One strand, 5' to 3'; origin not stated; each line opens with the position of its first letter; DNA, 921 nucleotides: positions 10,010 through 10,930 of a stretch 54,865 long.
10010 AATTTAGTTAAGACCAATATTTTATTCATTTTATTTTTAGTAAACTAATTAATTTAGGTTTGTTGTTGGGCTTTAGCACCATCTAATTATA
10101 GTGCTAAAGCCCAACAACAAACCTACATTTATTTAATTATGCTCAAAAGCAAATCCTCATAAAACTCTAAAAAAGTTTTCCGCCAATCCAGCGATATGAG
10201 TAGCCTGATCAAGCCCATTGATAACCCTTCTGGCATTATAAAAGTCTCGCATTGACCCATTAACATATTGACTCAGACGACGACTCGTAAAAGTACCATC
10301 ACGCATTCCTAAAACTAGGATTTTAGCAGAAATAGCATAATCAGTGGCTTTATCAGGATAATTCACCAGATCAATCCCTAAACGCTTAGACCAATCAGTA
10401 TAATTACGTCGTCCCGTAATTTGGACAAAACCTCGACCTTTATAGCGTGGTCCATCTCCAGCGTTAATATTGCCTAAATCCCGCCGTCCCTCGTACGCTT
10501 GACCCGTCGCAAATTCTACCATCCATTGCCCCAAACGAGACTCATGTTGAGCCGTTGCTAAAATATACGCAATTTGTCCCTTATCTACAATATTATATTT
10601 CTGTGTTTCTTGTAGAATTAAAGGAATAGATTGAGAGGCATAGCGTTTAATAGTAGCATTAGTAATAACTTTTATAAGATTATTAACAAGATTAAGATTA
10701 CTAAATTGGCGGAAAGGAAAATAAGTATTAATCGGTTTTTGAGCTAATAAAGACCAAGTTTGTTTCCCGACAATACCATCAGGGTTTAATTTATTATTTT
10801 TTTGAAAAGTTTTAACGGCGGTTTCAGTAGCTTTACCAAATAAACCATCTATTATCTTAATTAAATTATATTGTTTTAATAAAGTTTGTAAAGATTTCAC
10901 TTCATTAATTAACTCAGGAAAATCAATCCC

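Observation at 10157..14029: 1290-aa protein with about 10 peptidoglycan-binding repeats fused to a GH19 lysozyme/chitinase-like domain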

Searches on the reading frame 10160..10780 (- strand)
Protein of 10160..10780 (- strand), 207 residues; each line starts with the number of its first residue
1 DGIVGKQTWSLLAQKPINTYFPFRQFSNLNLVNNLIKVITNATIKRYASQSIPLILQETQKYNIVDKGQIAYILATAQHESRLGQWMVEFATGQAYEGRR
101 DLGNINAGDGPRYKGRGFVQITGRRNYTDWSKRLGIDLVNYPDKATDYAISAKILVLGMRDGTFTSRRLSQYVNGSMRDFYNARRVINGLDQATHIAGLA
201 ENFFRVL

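Call 5: search_solved_structures(query=window:10160-10780:-, max_evalue=1, show_alignments=3)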
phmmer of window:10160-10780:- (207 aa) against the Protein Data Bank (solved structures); distinct sequences matched with E-value up to 1: 32.
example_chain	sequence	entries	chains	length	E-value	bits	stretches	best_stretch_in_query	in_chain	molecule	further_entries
9hnv_A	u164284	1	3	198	8.6e-16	61.8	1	46-136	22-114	N-acetylmuramoyl-L-alanine amidase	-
9hqw_A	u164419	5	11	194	1.7e-11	47.8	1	53-150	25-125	Endolysin A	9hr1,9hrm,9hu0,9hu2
9hnu_B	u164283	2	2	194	4.6e-11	46.4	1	53-150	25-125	Endolysin A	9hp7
9ms7_A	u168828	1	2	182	2e-10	44.3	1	35-133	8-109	PWe2 endolysin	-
9ms6_A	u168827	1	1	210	6.8e-08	36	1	94-190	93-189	PWe1 endolysin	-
4ok7_A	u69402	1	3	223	9.1e-08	35.6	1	100-178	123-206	Endolysin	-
7r6s_A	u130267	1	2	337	2.5e-06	30.9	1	96-156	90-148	Putative bacteriophage protein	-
8p8e_AAA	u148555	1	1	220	1.5e-05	28.4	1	83-144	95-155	Glycoside hydrolase family protein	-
3w3e_A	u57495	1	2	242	4.3e-05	26.9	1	67-153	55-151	Cotyledoneous yieldin-like protein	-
1dxj_A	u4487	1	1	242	4.5e-05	26.8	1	67-154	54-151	CLASS II CHITINASE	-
9eoi_A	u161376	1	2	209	0.00022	24.6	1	94-139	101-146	Putative lytic enzyme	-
4mst_A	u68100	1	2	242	0.00035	23.9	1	109-156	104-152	class I chitinase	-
7v91_A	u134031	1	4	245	0.00042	23.7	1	109-154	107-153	GH19 Chitinase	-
4tx7_A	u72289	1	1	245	0.00047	23.5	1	108-154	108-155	Class I chitinase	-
7v92_A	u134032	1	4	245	0.00052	23.4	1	109-154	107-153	GH19 Chitinase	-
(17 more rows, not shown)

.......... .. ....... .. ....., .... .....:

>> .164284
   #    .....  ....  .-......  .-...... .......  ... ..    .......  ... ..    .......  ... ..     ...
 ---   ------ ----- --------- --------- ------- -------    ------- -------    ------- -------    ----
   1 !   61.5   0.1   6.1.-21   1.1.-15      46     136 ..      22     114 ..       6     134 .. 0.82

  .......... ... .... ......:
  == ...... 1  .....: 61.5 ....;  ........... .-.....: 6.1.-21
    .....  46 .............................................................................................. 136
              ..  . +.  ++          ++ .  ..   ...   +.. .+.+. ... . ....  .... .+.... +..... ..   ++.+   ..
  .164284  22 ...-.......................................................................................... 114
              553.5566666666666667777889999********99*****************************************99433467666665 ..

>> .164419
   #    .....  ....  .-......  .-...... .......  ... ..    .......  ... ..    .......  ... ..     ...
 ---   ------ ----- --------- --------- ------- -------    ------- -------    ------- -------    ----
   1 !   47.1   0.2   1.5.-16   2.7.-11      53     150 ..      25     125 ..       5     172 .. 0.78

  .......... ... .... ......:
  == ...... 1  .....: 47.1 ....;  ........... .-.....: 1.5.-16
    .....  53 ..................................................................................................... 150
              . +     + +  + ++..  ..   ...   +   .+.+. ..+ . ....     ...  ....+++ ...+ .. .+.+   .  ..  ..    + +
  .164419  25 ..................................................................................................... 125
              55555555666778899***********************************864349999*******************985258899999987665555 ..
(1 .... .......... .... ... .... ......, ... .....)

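Call 15: find_homologous_proteins(query=window:10160-10750:-, max_evalue=0.001)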
Query window:10160-10750:- (197 aa): 873 proteins with E <= 0.001 among 1022 candidates; the best 120 are listed.
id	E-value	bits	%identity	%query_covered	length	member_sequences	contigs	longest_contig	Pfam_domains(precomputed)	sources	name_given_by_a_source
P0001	8.8e-69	249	58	99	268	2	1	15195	PF01471.24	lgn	-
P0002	1.4e-68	249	57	99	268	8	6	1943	PF01471.24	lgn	-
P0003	2.7e-68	248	57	99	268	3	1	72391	PF01471.24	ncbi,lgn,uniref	ncbi:peptidoglycan-binding protein [Aerosakkonemataceae cyanobacterium BLCC-F50]|uniref:Peptidoglyca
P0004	4.3e-68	247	59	99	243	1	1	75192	PF00182.25,PF01471.24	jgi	-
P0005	5.0e-68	247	60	99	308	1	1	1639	PF01471.24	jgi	jgi:peptidoglycan hydrolase-like protein with peptidoglycan-binding domain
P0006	4.5e-67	244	61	89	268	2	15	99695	PF01471.24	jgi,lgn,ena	jgi:predicted chitinase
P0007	1.9e-66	242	58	99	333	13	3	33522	-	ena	-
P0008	1.2e-64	236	55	100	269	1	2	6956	PF01471.24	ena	-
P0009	2.9e-64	235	64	84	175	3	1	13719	-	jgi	-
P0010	3.4e-64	234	57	100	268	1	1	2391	PF01471.24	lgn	-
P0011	3.9e-64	234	57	99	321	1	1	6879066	-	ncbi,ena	-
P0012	1.4e-62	229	53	100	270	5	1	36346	PF01471.24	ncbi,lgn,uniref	ncbi:peptidoglycan-binding protein [Aerosakkonemataceae cyanobacterium BLCC-F50]|uniref:Peptidoglyca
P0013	6.3e-62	227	54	99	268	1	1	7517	PF01471.24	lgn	-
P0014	7.4e-62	227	55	100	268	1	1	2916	PF01471.24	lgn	-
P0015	2.0e-61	225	60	90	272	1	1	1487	PF09374.16,PF01471.24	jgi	jgi:predicted chitinase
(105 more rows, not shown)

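Call 26: search_dna_similar(query=window:10160-10750:-, collection=phages, mode=protein, max_rows=25)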
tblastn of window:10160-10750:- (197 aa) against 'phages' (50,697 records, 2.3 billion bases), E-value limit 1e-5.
Records with a match: 1052; places in all: 1055; records where one place covers at least 80% of the query: 30.
Best place of each record, by identity: 60-80% 2; <60% 1050.
By first word of the organism name: Mycobacterium 355; Acinetobacter 226; Gordonia 82; Rhizobium 37; Xanthomonas 36; Escherichia 34; Erwinia 33; Klebsiella 33; Pseudomonas 27; Corynebacterium 22; and 47 more.
By host as written in the record: Mycobacterium smegmatis mc2 155 235; Acinetobacter baumannii 91; - 70; Gordonia terrae 3612 70; Mycobacterium smegmatis mc#155 51; Erwinia amylovora 19; Escherichia coli 15; Mycobacterium smegmatis mc2155 14; and 250 more.
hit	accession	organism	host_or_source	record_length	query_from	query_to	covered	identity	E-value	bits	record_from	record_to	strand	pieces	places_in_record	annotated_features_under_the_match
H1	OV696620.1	Psychrobacter phage D'Alembert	French washed-rind cheese surface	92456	2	197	99%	37.6%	2e-30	122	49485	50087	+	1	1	Endolysin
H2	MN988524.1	Rhizobium phage RHph_TM3_3_6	Rhizobium phaseoli T3_6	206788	42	197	79%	40.5%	8e-25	106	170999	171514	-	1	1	glycoside hydrolase family 19 chitinase protein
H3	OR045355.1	Acinetobacter phage Ab31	Acinetobacter baumannii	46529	41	197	80%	39.8%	2e-22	99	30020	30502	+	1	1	endolysin | hypothetical protein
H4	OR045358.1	Acinetobacter phage Ab65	Acinetobacter baumannii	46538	41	197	80%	39.8%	2e-22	99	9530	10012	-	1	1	endolysin | hypothetical protein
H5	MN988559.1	Rhizobium phage RHph_TM39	R. phaseoli S20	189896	42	197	79%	39.9%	1e-24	105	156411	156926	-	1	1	glycoside hydrolase family 19 chitinase protein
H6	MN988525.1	Rhizobium phage RHph_Y65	Rhizobium phaseoli INC1-2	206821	42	197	79%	39.9%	1e-24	105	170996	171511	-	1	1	glycoside hydrolase family 19 chitinase protein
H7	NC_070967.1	Rhizobium phage RHph_Y65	Rhizobium phaseoli INC1-2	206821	42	197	79%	39.9%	1e-24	105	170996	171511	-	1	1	endolysin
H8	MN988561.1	Rhizobium phage RHph_TM61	R. etli NXC12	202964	42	197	79%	39.9%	1e-24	105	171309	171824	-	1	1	glycoside hydrolase family 19 chitinase protein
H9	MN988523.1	Rhizobium phage RHph_TM2_3B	Rhizobium phaseoli T2_3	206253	42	197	79%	39.9%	1e-24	105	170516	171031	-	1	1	glycoside hydrolase family 19 chitinase protein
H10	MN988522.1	Rhizobium phage RHph_TM40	Rhizobium leg. CIAT894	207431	42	197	79%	39.9%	1e-24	105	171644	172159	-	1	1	glycoside hydrolase family 19 chitinase protein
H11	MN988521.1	Rhizobium phage RHph_TM30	Rhizobium sp. N941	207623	42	197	79%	39.9%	1e-24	105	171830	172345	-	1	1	glycoside hydrolase family 19 chitinase protein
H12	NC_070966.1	Rhizobium phage RHph_TM30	Rhizobium sp. N941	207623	42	197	79%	39.9%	1e-24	105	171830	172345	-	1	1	endolysin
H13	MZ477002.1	Acinetobacter phage Phab24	Acinetobacter baumannii XH198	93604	32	197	84%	37.0%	4e-21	96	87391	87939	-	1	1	endolysin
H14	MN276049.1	Acinetobacter phage BS46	Acinetobacter baumannii AC54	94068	32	197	84%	37.0%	6e-21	95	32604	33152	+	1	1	endolysin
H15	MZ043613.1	Acinetobacter phage TaPaz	Acinetobacter baumannii NIPH601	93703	34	197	83%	37.4%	1e-21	97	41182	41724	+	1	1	endolysin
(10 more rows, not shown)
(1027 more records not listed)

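Call 33: search_protein_representatives(protein=window:10160-10750:-)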
Query: 197 residues. Proteins with E-value up to 0.001 (for the whole library): 12143; up to 1e-10: 5532; up to 1e-30: 305. The best 150 are listed.
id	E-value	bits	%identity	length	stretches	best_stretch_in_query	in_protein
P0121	2.6e-125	432.0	100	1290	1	1-197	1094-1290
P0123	5.4e-94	329.9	76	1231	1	2-197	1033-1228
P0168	1.7e-78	279.3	64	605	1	4-196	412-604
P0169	1.2e-72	260.2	60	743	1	4-197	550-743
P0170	7.2e-67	241.4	64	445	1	22-197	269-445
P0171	2.2e-66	239.8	64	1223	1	23-197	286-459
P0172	1.8e-65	236.8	59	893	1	3-197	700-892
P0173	3.1e-65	236.1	63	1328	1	22-197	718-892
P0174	3.4e-65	235.9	58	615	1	4-197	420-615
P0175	1.9e-63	230.3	63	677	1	24-197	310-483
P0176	7.0e-63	228.4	59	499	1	32-196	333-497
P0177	9.0e-63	228.1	61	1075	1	23-197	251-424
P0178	4.7e-62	225.7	59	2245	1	23-197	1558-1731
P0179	4.9e-62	225.7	53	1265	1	4-197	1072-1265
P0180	5.1e-62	225.6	62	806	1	29-197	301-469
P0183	2.9e-61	223.1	60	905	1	23-194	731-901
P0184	3.2e-61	223.0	60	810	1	25-197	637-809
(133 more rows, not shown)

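Call 34: search_protein_families(library=pfam, proteins=[P0168, P0169, P0172, P0174, P0179, P0183, P0184, P0170, P0171, P0173], max_evalue=0.001)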
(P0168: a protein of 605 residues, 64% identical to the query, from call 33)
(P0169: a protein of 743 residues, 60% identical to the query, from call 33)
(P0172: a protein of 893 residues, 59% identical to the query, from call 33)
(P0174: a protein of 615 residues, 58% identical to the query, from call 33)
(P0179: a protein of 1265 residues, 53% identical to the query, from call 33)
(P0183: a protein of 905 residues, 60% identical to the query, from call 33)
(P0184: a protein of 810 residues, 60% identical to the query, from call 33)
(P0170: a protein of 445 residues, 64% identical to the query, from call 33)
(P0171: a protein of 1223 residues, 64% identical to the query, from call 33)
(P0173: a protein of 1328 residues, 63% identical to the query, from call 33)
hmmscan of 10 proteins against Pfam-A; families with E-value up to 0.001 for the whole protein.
P0168 (605 aa): 4 families
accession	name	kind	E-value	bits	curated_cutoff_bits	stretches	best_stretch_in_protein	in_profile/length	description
PF01471.23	PG_binding_1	-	1.8e-69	230.2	23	4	356-410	3-57/57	Putative peptidoglycan binding domain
PF09374.15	PG_binding_3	-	2.3e-11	44.1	24.6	0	251-294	3-45/76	Predicted Peptidoglycan domain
PF08823.16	PG_binding_2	-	6.6e-06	26.7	21.1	0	245-287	12-52/74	Putative peptidoglycan binding domain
PF00182.24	Glyco_hydro_19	-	0.00029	21.1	25.5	1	504-547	100-144/232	Chitinase class I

P0169 (743 aa): 3 families
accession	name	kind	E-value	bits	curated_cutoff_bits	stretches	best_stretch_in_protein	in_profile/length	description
PF01471.23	PG_binding_1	-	5.2e-89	292.8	23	6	19-75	3-57/57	Putative peptidoglycan binding domain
PF09374.15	PG_binding_3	-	1.6e-11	44.6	24.6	0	201-239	3-40/76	Predicted Peptidoglycan domain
PF09069.17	EF-hand_3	-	0.00032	21.4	21.7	0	102-151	14-65/89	EF-hand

P0172 (893 aa): 2 families
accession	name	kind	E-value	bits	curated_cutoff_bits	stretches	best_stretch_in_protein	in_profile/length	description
PF01471.23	PG_binding_1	-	8.8e-99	324.1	23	7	20-76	2-56/57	Putative peptidoglycan binding domain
PF09374.15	PG_binding_3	-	3.2e-17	62.9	24.6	0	422-457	2-33/76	Predicted Peptidoglycan domain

P0174 (615 aa): 2 families
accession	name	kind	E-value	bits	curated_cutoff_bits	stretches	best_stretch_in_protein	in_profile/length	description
PF01471.23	PG_binding_1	-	2.5e-17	63.2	23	1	363-418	3-57/57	Putative peptidoglycan binding domain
PF09374.15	PG_binding_3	-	0.00021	21.9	24.6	0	365-397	3-35/76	Predicted Peptidoglycan domain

P0179 (1265 aa): 2 families
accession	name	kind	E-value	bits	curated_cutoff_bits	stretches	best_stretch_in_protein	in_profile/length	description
PF01471.23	PG_binding_1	-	1.4e-115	377.9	23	8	587-643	3-57/57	Putative peptidoglycan binding domain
PF09374.15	PG_binding_3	-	1.8e-18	66.9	24.6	0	843-876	2-32/76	Predicted Peptidoglycan domain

P0183 (905 aa): 1 family
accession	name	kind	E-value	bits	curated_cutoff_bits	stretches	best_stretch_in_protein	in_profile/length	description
PF08239.17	SH3_3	-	9.5e-19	67.8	27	2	652-707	3-51/54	Bacterial SH3 domain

P0184 (810 aa): 2 families
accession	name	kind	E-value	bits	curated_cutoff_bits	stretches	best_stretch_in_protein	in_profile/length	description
PF01471.23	PG_binding_1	-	2e-12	47.5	23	1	480-533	2-56/57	Putative peptidoglycan binding domain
PF13539.11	Peptidase_M15_4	-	1.6e-11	45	25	1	375-433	5-69/70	D-alanyl-D-alanine carboxypeptidase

P0170 (445 aa): 0 families

P0171 (1223 aa): 7 families
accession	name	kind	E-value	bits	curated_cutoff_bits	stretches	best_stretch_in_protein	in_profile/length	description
PF00082.27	Peptidase_S8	-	4.9e-26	92.1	21.8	1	1-238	58-288/288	Subtilase family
PF13517.12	FG-GAP_3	-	3.8e-15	56.7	26.9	2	759-829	1-60/61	FG-GAP-like repeat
PF08239.17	SH3_3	-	7.5e-12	45.7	27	1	973-1032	3-54/54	Bacterial SH3 domain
PF01551.29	Peptidase_M23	-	2.9e-07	31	28.7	1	1093-1188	15-95/96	Peptidase family M23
PF01839.29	FG-GAP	-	4.1e-05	23.8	22.1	0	872-889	2-19/37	FG-GAP repeat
PF08310.17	LGFP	-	0.00027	21.7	22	0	703-734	1-33/53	LGFP repeat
PF01476.26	LysM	-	0.00034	20.9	20.9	0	479-528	1-42/43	LysM domain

P0173 (1328 aa): 6 families
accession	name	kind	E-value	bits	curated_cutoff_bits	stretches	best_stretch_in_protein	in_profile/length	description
PF00082.27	Peptidase_S8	-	4.4e-35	121.8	21.8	1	325-585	3-288/288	Subtilase family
PF13448.11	DUF4114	-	1.8e-22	80.5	27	1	191-274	1-84/85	Domain of unknown function (DUF4114)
PF05257.22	CHAP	-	1.8e-17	64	26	1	1216-1300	9-81/81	CHAP domain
PF01476.26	LysM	-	1.7e-16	60.3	20.9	1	642-690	1-43/43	LysM domain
PF08310.17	LGFP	-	0.00016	22.4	22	0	1137-1164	1-30/53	LGFP repeat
PF00182.24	Glyco_hydro_19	-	0.00069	19.9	25.5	0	794-835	103-144/232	Chitinase class I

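Call 54: search_protein_families(library=phrogs, proteins=[window:10160-10750:-], max_evalue=0.01)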
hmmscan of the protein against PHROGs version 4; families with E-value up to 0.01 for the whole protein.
window:10160-10750:- (197 aa): 8 families
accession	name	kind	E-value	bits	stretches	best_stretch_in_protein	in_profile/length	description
phrog_181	-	lysis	1.2e-29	104.8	1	24-185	335-519/769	endolysin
phrog_29753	-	unknown function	3.2e-20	73.6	1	59-194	245-371/374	-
phrog_9506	-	lysis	7.7e-18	66.2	1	48-123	30-109/330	endolysin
phrog_34417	-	unknown function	2.3e-15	57.6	1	61-122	47-110/326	-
phrog_26317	-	unknown function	3.7e-13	50.5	1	84-138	12-64/119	-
phrog_1519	-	lysis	2.4e-12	47.7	1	29-123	207-302/502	endolysin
phrog_14712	-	moron, auxiliary metabolic gene and host takeover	4.8e-09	36.8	1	82-127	70-120/322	chitinase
phrog_317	-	lysis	3e-06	27.6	1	26-180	198-341/492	endolysin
